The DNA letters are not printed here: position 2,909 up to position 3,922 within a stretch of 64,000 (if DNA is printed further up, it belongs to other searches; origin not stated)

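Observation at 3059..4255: Compact type II R-M candidate: gamma-class DPPH methyltransferase plus 159-aa GIY-YIG nuclease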

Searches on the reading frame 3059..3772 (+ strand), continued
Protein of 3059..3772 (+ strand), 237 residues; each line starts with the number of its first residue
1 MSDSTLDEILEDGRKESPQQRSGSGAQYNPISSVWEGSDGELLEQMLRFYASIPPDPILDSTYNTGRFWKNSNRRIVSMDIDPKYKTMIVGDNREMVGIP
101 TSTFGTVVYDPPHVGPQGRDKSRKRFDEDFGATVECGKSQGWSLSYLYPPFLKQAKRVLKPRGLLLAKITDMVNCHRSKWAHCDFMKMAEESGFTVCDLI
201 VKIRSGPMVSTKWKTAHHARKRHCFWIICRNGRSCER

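Call 51: search_protein_families(library=pfam, proteins=[L081:957-1631:-, L081:201-962:+, L082:4098-4829:+, L083:2920-3699:+, L083:3728-4114:-, L048:3990-4964:+, L048:6082-6474:+], max_evalue=0.1)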
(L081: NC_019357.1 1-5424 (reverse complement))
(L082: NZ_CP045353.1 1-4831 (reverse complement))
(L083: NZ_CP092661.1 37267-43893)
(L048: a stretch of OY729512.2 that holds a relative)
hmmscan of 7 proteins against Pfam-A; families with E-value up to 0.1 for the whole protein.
L081:957-1631:- (224 aa): 0 families

L081:201-962:+ (253 aa): 1 family
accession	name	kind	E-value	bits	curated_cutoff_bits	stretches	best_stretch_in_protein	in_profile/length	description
PF01555.25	N6_N4_Mtase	-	8.4e-08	32.9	26.7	1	104-246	2-110/221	DNA methylase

L082:4098-4829:+ (243 aa): 3 families
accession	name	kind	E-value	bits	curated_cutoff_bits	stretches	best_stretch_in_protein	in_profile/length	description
PF01555.25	N6_N4_Mtase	-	7.1e-06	26.6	26.7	1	100-242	2-106/221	DNA methylase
PF08241.18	Methyltransf_11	-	0.00062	20.8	21.2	0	161-178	78-95/95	Methyltransferase domain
PF13649.12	Methyltransf_25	-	0.022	15.9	27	0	57-85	1-31/97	Methyltransferase domain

L083:2920-3699:+ (259 aa): 1 family
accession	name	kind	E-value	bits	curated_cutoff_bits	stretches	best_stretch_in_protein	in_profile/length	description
PF01555.25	N6_N4_Mtase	-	5.5e-06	26.9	26.7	1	95-235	2-110/221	DNA methylase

L083:3728-4114:- (128 aa): 0 families

L048:3990-4964:+ (324 aa): 5 families
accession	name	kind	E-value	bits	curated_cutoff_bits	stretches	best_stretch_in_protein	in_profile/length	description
PF12762.13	DDE_Tnp_IS1595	-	9.8e-35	120.2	27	1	152-295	4-153/153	ISXO2-like transposase domain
PF12760.12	Zn_ribbon_IS1595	-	5.3e-09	36.3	25.4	1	35-81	1-45/46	Transposase zinc-ribbon domain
PF02150.21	Zn_ribbon_RPB9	-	0.01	16.1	25.2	1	53-83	2-31/36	RNA polymerases M/15 Kd subunit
PF09723.15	Zn_ribbon_8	-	0.011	16.1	34.4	0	74-86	6-18/41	Zinc ribbon domain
PF23451.1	Zn_ribbon_PaaD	-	0.052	13.6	27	0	55-83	17-49/53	PaaD zinc beta ribbon domain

L048:6082-6474:+ (130 aa): 0 families

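Call 76: find_encoding_contigs(protein=P0166, flank=3000, max_places=4)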
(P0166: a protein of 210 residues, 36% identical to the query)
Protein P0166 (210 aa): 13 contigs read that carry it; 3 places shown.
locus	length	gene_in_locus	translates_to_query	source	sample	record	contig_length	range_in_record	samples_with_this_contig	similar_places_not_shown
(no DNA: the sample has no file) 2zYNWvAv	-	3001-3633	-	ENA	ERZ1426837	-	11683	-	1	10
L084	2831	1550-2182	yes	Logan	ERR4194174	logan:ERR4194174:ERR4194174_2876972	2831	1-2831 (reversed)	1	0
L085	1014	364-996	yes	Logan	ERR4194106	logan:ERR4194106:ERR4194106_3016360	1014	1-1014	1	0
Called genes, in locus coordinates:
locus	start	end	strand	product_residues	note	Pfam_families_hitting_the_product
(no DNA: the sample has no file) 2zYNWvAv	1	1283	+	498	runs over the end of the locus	PF01385:OrfB_IS605, PF07282:Cas12f1-like_TNB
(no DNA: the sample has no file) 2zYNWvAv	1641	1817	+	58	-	-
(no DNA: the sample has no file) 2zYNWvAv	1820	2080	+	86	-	-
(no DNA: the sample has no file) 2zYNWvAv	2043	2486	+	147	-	-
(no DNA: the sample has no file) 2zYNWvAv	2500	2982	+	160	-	-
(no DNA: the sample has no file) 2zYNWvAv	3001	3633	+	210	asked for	-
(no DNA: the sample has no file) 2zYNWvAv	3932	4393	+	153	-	PF01555:N6_N4_Mtase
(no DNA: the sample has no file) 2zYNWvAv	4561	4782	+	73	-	-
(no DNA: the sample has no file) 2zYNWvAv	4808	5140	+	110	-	-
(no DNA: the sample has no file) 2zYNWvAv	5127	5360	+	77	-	-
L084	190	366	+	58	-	-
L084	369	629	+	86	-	-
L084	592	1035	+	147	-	-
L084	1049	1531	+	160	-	-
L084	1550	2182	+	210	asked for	-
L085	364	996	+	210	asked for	-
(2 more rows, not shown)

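Call 77: find_related_loci(query=window:3059-3772:+, collection=viral_contigs, flank=4000)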
Query window:3059-3772:+ (237 aa) in viral_contigs; peptide patterns used: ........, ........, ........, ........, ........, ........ (x = any residue, [..] = any of these).
9 stretches matched a pattern; 5 encode a relative of the query (tblastn E <= 1e-3); 5 distinct loci.
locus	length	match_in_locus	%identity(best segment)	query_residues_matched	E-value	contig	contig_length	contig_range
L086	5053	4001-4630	77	28-237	9e-117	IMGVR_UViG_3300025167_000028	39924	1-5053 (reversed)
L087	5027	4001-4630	77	28-237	9e-117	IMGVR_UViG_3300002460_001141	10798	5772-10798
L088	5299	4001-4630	77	28-237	9e-117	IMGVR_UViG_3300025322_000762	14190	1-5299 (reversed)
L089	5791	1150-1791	71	24-237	9e-113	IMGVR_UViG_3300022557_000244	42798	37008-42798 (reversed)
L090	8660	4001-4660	67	19-237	3e-109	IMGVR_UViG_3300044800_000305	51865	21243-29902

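Call 78: find_encoding_contigs(protein=P0127, flank=3000, max_places=3)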
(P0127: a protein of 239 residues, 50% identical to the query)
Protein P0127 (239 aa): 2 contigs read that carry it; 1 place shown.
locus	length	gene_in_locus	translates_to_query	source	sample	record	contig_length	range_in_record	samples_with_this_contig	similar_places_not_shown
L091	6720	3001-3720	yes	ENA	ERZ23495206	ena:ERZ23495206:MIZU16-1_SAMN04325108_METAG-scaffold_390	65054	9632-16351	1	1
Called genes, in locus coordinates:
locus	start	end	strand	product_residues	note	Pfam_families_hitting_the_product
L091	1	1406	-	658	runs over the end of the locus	PF00920:ILVD_EDD_N, PF24877:ILV_EDD_C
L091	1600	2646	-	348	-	PF01261:AP_endonuc_2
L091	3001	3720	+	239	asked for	-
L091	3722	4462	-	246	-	PF17411:SmaI (weak)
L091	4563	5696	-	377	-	-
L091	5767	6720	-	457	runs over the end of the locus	PF00884:Sulfatase, PF01663:Phosphodiest (weak)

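Call 79: find_encoding_contigs(protein=P0142, flank=3000, max_places=3)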
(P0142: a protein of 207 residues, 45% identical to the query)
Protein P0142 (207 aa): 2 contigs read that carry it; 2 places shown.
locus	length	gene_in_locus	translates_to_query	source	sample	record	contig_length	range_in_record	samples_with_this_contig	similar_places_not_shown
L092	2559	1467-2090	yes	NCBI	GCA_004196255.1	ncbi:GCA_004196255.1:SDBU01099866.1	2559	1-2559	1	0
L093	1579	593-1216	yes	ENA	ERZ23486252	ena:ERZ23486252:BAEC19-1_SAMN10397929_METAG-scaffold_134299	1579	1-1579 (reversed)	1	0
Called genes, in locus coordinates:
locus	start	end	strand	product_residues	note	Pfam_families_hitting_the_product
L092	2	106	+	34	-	?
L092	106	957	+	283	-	-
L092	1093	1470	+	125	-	-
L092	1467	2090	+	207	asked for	-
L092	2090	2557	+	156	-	?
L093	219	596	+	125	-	-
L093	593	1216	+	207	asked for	-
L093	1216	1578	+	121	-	?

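Call 80: find_encoding_contigs(protein=P0214, flank=3000, max_places=3)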
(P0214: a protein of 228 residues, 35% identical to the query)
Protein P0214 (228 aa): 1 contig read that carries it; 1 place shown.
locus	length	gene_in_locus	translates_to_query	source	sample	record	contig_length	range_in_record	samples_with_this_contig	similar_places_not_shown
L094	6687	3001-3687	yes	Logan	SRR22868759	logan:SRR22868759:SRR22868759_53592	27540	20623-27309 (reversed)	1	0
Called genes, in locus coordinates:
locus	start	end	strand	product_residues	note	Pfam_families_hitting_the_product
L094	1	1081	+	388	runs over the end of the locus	PF00154:RecA_N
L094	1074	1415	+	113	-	PF11753:DUF3310 (weak)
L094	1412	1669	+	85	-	-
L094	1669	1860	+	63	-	PF02810:SEC-C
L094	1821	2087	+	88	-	-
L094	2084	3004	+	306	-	PF02739:5_3_exonuc_N, PF01367:5_3_exonuc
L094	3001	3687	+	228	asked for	-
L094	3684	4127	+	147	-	-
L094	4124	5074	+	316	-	PF01555:N6_N4_Mtase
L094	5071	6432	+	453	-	-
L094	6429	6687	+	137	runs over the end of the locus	-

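Call 83: list_cluster_members(proteins=[window:3059-3772:+, window:3776-4255:+, window:6993-8099:-, window:8153-10060:-])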
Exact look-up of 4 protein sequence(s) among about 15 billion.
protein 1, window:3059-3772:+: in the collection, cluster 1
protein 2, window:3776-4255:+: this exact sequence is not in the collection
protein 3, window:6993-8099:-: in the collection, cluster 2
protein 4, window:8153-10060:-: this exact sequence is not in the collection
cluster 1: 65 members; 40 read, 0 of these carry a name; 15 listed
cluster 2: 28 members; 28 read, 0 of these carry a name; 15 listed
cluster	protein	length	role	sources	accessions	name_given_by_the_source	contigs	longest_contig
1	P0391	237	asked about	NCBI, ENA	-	-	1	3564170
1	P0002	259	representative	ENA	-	-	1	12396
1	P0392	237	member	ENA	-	-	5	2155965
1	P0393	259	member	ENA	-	-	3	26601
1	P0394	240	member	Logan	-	-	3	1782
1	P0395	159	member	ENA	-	-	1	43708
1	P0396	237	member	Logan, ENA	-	-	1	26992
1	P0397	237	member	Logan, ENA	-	-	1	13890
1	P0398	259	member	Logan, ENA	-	-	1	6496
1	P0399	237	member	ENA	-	-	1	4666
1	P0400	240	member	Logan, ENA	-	-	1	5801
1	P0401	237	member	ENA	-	-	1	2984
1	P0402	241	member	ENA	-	-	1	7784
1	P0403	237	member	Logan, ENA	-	-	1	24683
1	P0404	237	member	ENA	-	-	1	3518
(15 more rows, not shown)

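Call 84: find_encoding_contigs(protein=P0392, flank=3500, max_places=6)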
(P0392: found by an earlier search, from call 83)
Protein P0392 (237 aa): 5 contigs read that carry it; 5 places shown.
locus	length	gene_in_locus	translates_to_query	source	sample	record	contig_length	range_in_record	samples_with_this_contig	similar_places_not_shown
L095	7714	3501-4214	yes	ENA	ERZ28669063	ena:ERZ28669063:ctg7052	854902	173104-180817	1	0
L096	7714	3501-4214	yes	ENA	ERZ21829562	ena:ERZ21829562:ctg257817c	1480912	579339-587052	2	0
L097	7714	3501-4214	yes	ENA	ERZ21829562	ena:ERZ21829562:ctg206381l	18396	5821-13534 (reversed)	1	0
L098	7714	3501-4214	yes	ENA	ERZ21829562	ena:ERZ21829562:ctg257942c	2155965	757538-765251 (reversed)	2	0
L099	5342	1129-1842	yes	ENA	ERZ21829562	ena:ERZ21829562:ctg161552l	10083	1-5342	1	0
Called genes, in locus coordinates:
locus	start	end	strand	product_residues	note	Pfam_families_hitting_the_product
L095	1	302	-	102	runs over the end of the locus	-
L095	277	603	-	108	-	-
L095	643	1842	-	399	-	PF04143:Sulf_transp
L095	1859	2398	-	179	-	PF07811:TadE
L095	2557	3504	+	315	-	PF12760:Zn_ribbon_IS1595, PF12762:DDE_Tnp_IS1595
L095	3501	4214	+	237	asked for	-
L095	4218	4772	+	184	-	PF09517:RE_Eco29kI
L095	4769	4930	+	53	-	-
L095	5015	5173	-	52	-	-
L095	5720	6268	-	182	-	PF07811:TadE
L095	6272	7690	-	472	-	PF07811:TadE (weak), PF13400:Tad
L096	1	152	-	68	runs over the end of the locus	PF01019:G_glu_transpept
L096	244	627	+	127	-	PF03061:4HBT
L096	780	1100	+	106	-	PF02668:TauD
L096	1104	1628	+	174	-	PF02668:TauD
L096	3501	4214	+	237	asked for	-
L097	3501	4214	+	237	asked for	-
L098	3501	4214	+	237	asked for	-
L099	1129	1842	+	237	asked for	-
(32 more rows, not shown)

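Call 87: search_protein_families(library=pfam, proteins=[L095:5015-5173:-], max_evalue=1)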
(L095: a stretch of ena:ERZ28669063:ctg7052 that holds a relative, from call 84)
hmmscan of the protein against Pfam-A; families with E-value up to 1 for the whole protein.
L095:5015-5173:- (52 aa): 0 families
